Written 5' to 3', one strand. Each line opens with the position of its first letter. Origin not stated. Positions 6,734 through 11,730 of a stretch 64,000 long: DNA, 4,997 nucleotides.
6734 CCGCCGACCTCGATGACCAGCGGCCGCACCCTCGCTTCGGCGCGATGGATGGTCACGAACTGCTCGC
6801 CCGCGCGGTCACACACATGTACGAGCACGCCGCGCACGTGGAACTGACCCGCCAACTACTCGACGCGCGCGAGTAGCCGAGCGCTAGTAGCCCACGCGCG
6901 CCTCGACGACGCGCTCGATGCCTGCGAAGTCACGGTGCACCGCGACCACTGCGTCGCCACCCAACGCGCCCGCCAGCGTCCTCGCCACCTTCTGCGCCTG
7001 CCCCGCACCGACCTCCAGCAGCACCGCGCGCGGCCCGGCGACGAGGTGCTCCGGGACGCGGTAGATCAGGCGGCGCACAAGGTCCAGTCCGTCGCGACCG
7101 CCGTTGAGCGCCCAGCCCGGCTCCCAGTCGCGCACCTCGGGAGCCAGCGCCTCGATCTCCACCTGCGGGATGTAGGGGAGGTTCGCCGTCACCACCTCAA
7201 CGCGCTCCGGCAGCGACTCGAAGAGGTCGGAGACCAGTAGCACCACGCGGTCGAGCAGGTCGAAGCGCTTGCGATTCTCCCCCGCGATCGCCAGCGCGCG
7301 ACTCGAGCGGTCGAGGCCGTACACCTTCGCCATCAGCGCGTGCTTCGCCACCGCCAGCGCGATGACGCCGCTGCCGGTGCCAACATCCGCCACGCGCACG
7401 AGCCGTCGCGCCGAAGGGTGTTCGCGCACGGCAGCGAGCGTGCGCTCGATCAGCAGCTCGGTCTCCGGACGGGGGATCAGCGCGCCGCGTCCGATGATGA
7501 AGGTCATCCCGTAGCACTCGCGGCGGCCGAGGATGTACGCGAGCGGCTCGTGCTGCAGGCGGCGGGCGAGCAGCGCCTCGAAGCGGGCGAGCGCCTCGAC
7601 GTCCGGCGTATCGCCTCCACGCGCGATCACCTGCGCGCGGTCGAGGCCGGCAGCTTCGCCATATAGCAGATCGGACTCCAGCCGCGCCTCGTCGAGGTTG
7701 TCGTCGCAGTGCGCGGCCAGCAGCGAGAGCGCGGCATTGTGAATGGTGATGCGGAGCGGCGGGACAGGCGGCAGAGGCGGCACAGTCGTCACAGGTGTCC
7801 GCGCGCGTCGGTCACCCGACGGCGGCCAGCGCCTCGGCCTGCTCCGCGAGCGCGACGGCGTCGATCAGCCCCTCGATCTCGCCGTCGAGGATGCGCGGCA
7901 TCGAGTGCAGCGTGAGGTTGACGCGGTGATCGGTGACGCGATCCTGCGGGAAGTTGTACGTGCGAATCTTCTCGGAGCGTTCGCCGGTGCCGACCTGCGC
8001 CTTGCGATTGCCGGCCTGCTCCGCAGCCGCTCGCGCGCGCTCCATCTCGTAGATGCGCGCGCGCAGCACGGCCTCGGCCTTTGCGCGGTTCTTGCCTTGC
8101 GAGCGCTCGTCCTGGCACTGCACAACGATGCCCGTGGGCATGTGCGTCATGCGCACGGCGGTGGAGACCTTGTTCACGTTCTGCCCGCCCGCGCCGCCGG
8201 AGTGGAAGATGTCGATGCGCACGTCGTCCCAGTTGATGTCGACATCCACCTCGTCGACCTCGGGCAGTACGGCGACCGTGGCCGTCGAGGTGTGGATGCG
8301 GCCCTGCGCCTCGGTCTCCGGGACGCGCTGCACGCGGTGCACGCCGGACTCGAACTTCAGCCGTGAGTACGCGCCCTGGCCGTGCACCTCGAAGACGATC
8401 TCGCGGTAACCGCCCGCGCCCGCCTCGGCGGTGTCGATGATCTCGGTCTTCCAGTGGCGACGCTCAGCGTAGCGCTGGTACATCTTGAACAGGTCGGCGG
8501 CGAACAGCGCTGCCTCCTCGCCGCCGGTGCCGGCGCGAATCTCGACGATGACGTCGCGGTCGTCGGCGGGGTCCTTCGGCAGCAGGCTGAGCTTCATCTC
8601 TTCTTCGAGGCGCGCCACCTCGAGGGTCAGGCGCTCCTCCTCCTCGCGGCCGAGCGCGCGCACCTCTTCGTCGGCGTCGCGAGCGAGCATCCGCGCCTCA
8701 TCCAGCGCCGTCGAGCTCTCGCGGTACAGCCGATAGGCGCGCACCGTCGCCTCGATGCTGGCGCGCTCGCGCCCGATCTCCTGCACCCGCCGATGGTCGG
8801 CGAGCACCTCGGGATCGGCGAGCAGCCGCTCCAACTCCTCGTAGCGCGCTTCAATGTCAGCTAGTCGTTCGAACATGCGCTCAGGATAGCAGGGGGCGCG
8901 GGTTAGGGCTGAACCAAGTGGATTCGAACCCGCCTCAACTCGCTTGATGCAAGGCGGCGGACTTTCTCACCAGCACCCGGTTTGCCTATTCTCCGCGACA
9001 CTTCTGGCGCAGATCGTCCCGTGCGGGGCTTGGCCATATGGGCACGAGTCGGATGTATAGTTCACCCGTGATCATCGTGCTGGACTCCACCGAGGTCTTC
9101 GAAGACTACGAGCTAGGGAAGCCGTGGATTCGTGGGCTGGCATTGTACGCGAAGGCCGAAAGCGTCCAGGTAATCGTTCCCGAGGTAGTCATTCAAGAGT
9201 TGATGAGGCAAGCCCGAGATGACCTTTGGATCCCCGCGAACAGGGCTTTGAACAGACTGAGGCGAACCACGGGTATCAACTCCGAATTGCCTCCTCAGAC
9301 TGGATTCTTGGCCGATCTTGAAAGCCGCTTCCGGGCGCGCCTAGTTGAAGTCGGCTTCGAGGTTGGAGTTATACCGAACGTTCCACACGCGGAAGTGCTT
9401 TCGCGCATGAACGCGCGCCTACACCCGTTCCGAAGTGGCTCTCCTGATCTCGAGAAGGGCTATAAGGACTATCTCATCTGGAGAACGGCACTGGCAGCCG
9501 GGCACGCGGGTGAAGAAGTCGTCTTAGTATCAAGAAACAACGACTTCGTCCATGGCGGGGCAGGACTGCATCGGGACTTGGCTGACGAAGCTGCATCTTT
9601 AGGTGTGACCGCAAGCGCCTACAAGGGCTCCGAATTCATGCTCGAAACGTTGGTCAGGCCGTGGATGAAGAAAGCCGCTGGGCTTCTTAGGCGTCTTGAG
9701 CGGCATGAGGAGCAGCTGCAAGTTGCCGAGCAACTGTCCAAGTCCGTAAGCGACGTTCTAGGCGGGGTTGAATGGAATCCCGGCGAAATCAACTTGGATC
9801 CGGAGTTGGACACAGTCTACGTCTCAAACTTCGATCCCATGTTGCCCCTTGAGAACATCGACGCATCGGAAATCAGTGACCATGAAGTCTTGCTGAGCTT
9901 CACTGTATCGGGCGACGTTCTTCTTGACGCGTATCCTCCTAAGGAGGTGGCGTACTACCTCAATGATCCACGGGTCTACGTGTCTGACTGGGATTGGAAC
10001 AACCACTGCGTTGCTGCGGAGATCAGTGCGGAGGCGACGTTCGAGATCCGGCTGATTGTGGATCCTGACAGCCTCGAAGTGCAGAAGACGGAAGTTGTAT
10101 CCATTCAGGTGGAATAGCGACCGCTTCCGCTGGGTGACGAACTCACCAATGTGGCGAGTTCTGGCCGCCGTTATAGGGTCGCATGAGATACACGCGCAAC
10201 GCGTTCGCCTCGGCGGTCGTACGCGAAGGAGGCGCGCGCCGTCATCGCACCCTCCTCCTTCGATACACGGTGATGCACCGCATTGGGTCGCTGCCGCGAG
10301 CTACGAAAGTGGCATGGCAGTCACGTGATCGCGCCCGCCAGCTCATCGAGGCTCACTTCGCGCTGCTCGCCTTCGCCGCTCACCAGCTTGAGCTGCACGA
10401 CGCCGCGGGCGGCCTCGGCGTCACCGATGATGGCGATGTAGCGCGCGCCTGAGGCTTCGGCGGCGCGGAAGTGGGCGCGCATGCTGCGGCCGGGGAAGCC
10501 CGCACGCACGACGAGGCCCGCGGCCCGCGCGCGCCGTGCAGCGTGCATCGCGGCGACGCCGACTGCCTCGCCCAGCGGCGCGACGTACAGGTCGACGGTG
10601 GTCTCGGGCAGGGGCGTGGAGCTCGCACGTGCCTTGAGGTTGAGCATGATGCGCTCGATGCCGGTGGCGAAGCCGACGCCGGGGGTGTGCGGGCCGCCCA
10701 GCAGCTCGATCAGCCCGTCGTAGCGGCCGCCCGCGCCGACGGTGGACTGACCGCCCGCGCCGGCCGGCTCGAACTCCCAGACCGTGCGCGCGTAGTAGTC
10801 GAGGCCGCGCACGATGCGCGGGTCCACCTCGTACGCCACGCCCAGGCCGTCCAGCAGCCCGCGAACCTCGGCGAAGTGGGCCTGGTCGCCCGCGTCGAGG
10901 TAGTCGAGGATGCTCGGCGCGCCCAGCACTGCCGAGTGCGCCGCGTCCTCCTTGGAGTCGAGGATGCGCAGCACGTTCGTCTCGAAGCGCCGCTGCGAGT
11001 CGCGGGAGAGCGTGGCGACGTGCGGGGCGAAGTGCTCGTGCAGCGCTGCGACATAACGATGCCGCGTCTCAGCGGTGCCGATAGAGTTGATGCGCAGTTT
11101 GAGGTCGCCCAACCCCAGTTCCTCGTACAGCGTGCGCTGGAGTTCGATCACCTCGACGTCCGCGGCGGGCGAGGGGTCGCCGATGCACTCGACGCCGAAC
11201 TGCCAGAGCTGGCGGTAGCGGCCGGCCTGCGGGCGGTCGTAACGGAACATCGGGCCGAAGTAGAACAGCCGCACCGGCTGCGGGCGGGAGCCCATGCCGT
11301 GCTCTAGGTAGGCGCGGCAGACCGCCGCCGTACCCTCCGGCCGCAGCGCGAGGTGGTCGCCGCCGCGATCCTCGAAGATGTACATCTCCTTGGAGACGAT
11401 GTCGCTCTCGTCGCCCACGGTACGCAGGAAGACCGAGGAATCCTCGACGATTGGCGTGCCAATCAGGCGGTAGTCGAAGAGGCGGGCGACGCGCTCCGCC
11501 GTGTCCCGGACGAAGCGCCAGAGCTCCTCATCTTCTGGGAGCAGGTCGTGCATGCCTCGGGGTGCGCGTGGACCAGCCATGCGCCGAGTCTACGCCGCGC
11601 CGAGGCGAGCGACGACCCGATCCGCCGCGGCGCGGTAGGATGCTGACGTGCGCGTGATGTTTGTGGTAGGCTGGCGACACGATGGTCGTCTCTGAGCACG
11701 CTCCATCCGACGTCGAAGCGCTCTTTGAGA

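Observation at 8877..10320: Low-GC single-gene mini-island with a PIN-like nuclease plus unknown domain protein inserted between prfA and hisS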

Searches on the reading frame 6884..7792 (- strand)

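Call 9: search_protein_families(library=ncbifam, proteins=[window:6884-7792:-], max_evalue=0.01)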
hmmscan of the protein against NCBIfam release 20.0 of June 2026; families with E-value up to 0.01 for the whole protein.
window:6884-7792:- (302 aa): 31 families (the best 25 are shown)
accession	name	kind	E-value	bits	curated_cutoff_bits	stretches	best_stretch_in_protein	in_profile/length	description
TIGR03534.1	RF_mod_PrmC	equivalog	1.4e-64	218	199.1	1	40-296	2-252/253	peptide chain release factor N(5)-glutamine methyltransferase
TIGR00536.1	hemK_fam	subfamily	1.2e-51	175.5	115.5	1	34-298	21-280/286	HemK family protein methyltransferase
TIGR03533.1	L3_gln_methyl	equivalog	2.3e-35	122.3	229.7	1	72-266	65-256/284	50S ribosomal protein L3 N(5)-glutamine methyltransferase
TIGR03704.1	PrmC_rel_meth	equivalog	1e-31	110.3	248.8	1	70-285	29-239/251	putative protein N(5)-glutamine methyltransferase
NF002421.0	PRK01544.1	equivalog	4.4e-30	104.9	567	1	69-297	57-303/524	bifunctional peptide chain release factor N(5)-glutamine methyltransferase PrmC/tRNA (guanosine(46)-N7)-methyltransferase TrmB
NF011529.0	PRK14968.1-3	equivalog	6.2e-21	74.7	162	1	132-273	36-169/198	putative methyltransferase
TIGR00537.1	hemK_rel_arch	hypoth_equivalog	7.8e-15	55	87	1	132-274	21-154/179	HemK2/MTQ2 family protein methyltransferase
NF011530.0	PRK14968.1-4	equivalog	4.7e-09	35.9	243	1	128-275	37-172/202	putative methyltransferase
TIGR02469.1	CbiT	equivalog_domain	6e-08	33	78.3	1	133-189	22-77/124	precorrin-6Y C5,15-methyltransferase (decarboxylating) subunit CbiT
NF011527.0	PRK14968.1-1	equivalog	8.7e-08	32.1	242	1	129-272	33-163/192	putative methyltransferase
TIGR00406.1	prmA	equivalog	1.3e-07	31.4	183.15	1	133-205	162-233/288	50S ribosomal protein L11 methyltransferase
NF001790.0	PRK00517.3-3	equivalog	1.9e-06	27.4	269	1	129-205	121-199/262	50S ribosomal protein L11 methyltransferase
NF004851.0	PRK06202.1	equivalog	1.1e-05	25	243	1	123-205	53-137/237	hypothetical protein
NF043040.1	corrin_prot_MT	hypoth_equivalog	2.7e-05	23.7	180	1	130-188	41-97/216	corrinoid protein-associated methyltransferase CpaM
NF001556.0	PRK00377.1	equivalog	3.2e-05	23.8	238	1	133-194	43-105/198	cobalt-precorrin-6Y C(15)-methyltransferase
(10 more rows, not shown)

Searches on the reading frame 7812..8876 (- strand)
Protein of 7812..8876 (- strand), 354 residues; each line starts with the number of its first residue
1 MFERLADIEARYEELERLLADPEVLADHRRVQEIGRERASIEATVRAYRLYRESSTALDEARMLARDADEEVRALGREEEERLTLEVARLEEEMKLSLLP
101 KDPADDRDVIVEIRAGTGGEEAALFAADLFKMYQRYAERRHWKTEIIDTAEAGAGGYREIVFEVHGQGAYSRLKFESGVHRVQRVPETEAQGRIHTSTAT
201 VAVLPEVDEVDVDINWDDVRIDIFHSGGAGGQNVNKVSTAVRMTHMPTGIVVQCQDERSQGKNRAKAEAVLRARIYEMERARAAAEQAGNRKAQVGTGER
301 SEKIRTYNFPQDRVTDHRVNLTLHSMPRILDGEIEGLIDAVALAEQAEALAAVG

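Call 9: search_protein_families(library=ncbifam, proteins=[window:7812-8876:-], max_evalue=0.01)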
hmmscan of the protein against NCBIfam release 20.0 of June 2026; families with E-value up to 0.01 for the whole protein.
window:7812-8876:- (354 aa): 5 families
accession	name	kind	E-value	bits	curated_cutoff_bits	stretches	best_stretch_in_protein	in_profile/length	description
NF001859.2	PRK00591.1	equivalog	3.5e-152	506.5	400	1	5-350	1-347/347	peptide chain release factor 1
TIGR00019.1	prfA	equivalog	3.9e-151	503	423.25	1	2-352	7-357/361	peptide chain release factor 1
TIGR00020.2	prfB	exception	4.6e-87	292.3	370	1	6-341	18-351/353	peptide chain release factor 2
TIGR03072.1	release_prfH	equivalog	3.9e-23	82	166.65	1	111-305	3-193/200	peptide chain release factor H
NF006718.0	PRK09256.1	equivalog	9.4e-11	41.6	100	1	212-244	10-42/140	alternative ribosome rescue aminoacyl-tRNA hydrolase ArfB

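Call 12: find_related_loci(query=window:7812-8873:-, collection=genome_contigs, flank=6000)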
Query window:7812-8873:- (353 aa) in genome_contigs; peptide patterns used: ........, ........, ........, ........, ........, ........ (x = any residue, [..] = any of these).
600 stretches matched a pattern (row limit reached: there are more); 594 encode a relative of the query (tblastn E <= 1e-3); the best 80 are kept; 80 distinct loci.
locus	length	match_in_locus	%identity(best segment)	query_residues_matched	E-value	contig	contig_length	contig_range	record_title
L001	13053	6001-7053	70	1-351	9e-166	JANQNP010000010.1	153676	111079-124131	MAG: Dehalococcoidia bacterium isolate IP29b_bin.101 k99_1251440, whole genome shotgun sequence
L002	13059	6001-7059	61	1-352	5e-139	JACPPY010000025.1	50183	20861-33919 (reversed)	MAG: Chloroflexi bacterium isolate NC_groundwater_639_Ag_B-0.1um_56_35 B_1_S1_Biohub_coassembly_k141_898526, whole genom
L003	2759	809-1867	56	1-352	7e-144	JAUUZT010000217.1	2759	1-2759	MAG: Dehalococcoidia bacterium isolate CSMAG_200 CSMAG_200_k127_8294082_length_2759_cov_40.8097, whole genome shotgun se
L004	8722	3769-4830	62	1-353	1e-136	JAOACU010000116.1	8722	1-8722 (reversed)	MAG: Anaerolineae bacterium isolate SKW216 NODE_115_length_8722_cov_2.006940, whole genome shotgun sequence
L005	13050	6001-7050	58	1-349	1e-135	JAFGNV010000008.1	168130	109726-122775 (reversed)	MAG: Anaerolineae bacterium isolate Zod_Metabat.569 k87_746729, whole genome shotgun sequence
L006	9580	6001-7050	59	1-349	1e-133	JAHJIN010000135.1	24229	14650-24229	MAG: Chloroflexota bacterium isolate Modern_marine_rock_biofilm.mb.101 Modern_marine_roc.mb.101_k141_188731, whole genom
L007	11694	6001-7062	59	1-353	1e-133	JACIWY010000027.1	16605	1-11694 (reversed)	MAG: Chloroflexota bacterium isolate MAG-38 Chloroflexota_C3_bin14_Scaffold_27, whole genome shotgun sequence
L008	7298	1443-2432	62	10-338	5e-131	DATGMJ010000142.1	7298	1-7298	MAG TPA_asm: Chloroflexota bacterium isolate SMAG_U9909 k141_294847, whole genome shotgun sequence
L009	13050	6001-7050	57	1-349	2e-130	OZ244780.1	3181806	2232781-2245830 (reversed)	MAG: Dehalococcoidia bacterium isolate 5f96cbe3-438d-44fc-9d38-e394ee4f63dc genome assembly, chromosome: 1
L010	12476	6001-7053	58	1-351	5e-130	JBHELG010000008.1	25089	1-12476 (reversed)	MAG: Nitriliruptorales bacterium isolate S1_bin.7.orig S1_k141_4055468, whole genome shotgun sequence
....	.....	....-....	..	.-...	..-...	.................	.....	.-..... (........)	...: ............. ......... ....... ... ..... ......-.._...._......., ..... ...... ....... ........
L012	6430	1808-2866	54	1-352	9e-130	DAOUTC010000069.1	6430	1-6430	MAG TPA_asm: Dehalococcoidia bacterium isolate CSMAG_562 CSMAG_562_k127_1062037_length_6430_cov_16.0000, whole genome sh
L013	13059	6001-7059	58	1-353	7e-129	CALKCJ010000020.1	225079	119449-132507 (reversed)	MAG: uncultured Thermomicrobiaceae bacterium isolate S1_Bin_METABAT__309_sub_1 genome assembly, contig: c_000000392714,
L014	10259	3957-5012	54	1-351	1e-128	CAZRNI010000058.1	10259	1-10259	MAG TPA_asm: uncultured Eubacterium sp. isolate SRP278969_co1_437 genome assembly, contig: NODE_9652_length_10259_cov_5.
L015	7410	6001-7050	56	1-352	2e-127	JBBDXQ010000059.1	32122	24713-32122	MAG: Anaerolineales bacterium isolate LejiaD_56_9 Lejia_D_2266_length_32122_cov_5, whole genome shotgun sequence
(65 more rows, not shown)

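Call 72: find_related_loci(query=window:7812-8873:-, collection=metagenome_contigs, flank=5000)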
Query window:7812-8873:- (353 aa) in metagenome_contigs; peptide patterns used: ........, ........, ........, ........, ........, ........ (x = any residue, [..] = any of these).
600 stretches matched a pattern (row limit reached: there are more); 595 encode a relative of the query (tblastn E <= 1e-3); the best 80 are kept; 80 distinct loci.
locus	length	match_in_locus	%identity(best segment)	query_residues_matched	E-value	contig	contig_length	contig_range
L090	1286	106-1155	58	1-349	4e-153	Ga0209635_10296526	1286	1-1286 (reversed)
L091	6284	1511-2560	58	1-349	3e-136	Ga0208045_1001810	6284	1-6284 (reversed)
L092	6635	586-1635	59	1-349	7e-136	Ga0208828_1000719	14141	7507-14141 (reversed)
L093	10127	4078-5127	57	1-349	2e-135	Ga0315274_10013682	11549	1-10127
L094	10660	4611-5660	59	1-349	2e-135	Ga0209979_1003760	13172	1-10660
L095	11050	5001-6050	58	1-349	2e-134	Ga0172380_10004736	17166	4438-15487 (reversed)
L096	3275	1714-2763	58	1-349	6e-138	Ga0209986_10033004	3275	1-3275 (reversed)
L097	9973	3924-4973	57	1-349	2e-132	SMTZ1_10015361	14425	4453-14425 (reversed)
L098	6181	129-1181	58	1-351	6e-132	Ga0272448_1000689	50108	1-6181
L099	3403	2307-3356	56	1-349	1e-135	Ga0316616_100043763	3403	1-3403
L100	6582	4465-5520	59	2-353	1e-131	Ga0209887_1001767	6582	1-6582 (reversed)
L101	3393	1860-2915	57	1-351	2e-135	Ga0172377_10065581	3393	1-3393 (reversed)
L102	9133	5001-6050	54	1-349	2e-130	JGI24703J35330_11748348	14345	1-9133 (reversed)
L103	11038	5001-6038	59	2-347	5e-130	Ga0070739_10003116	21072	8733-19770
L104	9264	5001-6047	58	2-349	3e-130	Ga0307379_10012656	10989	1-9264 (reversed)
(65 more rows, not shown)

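Call 93: search_protein_families(library=pfam, proteins=[L001:4072-5976:-, L001:7085-7927:+], max_evalue=0.00001)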
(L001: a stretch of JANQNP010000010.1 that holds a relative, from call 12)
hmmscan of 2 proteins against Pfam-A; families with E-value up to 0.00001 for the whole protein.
L001:4072-5976:- (634 aa): 0 families

L001:7085-7927:+ (280 aa): 3 families
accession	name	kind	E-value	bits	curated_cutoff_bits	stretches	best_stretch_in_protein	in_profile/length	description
PF00588.24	SpoU_methylase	-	1.4e-33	116.5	29.7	1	118-255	4-142/142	SpoU rRNA Methylase family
PF22435.1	MRM3-like_sub_bind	-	3.7e-20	72.6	27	1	7-97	1-84/84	MRM3-like substrate binding domain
PF08032.17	SpoU_sub_bind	-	6.2e-10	39.7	22.8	1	29-99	1-70/76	RNA 2'-O ribose methyltransferase substrate binding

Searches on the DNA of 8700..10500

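Call 8: search_rna_families(source=window, start=8700, end=10500, threshold=evalue, max_evalue=10, show_alignments=3)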
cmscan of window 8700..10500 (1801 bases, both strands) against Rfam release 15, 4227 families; matches with E-value up to 10: 4.
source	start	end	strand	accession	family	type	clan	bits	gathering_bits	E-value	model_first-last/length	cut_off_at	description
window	10345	10457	-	RF02553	YrlA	Gene; sRNA;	-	22.6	69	0.071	1-114/114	no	Y RNA-like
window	8752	8844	+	RF03063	Streptomyces-metK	Gene; sRNA;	-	20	44.2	0.44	1-117/117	no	Streptomyces-metK RNA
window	10423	10454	+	RF01275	sR22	Gene; snRNA; snoRNA; CD-box;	-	17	40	2.6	1-58/58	no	Small nucleolar RNA sR22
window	10133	10248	+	RF02819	V_AS7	Gene; antisense;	-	14.1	90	9.7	1-169/169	no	Vibrio RNA AS7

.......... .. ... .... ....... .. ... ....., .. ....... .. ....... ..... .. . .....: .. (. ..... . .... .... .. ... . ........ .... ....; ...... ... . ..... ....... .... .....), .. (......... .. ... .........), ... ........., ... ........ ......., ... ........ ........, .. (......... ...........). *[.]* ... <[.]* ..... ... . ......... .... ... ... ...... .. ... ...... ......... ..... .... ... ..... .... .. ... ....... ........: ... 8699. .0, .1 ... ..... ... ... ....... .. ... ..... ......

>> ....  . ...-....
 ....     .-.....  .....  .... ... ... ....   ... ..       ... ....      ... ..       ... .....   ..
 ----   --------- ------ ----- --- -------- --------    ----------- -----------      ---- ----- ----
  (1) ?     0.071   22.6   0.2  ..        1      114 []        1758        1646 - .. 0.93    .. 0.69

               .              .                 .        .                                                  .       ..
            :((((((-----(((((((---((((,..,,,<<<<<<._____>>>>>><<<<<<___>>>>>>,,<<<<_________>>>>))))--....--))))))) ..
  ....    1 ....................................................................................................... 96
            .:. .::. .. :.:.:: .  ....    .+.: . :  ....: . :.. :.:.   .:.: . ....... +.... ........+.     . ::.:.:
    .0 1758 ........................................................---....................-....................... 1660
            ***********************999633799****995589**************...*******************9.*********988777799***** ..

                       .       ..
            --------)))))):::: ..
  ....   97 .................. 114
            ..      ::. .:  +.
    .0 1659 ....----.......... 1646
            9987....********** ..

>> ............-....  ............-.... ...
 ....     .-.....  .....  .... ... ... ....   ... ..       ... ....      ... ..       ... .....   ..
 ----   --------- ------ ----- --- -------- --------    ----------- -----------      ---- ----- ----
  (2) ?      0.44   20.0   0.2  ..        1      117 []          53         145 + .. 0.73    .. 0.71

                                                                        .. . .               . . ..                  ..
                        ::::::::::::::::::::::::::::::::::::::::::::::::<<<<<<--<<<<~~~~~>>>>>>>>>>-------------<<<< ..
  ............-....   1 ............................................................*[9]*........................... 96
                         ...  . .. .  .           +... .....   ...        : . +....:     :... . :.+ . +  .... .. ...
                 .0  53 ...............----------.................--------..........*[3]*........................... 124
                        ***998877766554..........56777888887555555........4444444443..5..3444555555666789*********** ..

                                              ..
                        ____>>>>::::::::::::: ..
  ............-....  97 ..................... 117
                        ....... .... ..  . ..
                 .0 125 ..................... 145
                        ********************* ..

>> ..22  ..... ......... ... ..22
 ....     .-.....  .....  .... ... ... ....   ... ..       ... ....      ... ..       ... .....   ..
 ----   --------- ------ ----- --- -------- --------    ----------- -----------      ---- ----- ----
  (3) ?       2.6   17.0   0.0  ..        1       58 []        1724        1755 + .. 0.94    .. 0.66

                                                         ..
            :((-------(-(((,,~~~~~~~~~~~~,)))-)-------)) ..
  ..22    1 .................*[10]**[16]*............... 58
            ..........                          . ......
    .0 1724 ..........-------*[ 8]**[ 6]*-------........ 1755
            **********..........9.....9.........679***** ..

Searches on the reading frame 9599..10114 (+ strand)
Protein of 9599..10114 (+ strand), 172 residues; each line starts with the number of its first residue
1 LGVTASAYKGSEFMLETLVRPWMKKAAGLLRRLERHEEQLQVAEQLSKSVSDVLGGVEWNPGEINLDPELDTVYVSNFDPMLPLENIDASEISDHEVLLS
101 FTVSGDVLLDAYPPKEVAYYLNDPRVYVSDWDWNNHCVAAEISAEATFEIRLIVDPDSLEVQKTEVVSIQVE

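Call 68: search_protein_families(library=pfam, proteins=[window:9599-10114:+], max_evalue=10)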
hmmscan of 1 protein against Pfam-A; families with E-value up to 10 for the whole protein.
seq(172 aa): 1 family
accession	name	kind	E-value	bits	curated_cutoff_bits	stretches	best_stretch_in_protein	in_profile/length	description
PF19556.4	PRTRC_E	-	0.23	11.7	26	1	15-49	66-99/175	PRTRC system protein E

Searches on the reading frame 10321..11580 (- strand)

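Call 9: search_protein_families(library=ncbifam, proteins=[window:10321-11580:-], max_evalue=0.01)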
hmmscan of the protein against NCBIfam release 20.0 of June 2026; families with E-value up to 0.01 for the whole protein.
window:10321-11580:- (419 aa): 22 families
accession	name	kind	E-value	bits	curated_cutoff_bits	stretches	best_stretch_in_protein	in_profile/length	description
TIGR00442.1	hisS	equivalog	2.3e-134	448.4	286.75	1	6-410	2-405/406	histidine--tRNA ligase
TIGR00443.1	hisZ_biosyn_reg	equivalog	3.1e-44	151.4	271.65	1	11-313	1-310/314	ATP phosphoribosyltransferase regulatory subunit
NF009085.0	PRK12420.1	equivalog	1.8e-35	123.1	540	2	241-414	251-422/426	histidine--tRNA ligase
NF008941.0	PRK12292.2-4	equivalog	1.1e-32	113.5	447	2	7-171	10-169/393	ATP phosphoribosyltransferase regulatory subunit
NF008942.0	PRK12292.2-5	equivalog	3.1e-30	105.1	643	2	6-167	11-169/434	ATP phosphoribosyltransferase regulatory subunit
NF008953.0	PRK12295.1-6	equivalog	4.3e-29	101.6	384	2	37-168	28-152/384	ATP phosphoribosyltransferase regulatory subunit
NF008940.0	PRK12292.2-3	equivalog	1.6e-28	99.6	450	1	6-357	5-361/404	ATP phosphoribosyltransferase regulatory subunit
NF008950.0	PRK12295.1-3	equivalog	7.1e-19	68.4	492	2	36-171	28-155/387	ATP phosphoribosyltransferase regulatory subunit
NF008936.0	PRK12292.1-3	equivalog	2.1e-17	63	492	2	6-164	7-161/406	ATP phosphoribosyltransferase regulatory subunit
NF008945.0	PRK12292.3-3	equivalog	3.3e-17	62.7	409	1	7-323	3-311/368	ATP phosphoribosyltransferase regulatory subunit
NF008951.0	PRK12295.1-4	equivalog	6.7e-17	61.4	364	2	38-146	23-123/374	ATP phosphoribosyltransferase regulatory subunit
NF008948.0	PRK12295.1-1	equivalog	3e-14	52.9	622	2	38-140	23-116/376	ATP phosphoribosyltransferase regulatory subunit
NF008943.0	PRK12292.3-1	equivalog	6e-14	51.9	690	1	6-157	26-169/403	ATP phosphoribosyltransferase regulatory subunit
NF008939.0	PRK12292.2-1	equivalog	2.7e-12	46.1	335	1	9-312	8-319/391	ATP phosphoribosyltransferase regulatory subunit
NF008952.0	PRK12295.1-5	equivalog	4.4e-12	45.9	360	1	39-184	25-168/363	ATP phosphoribosyltransferase regulatory subunit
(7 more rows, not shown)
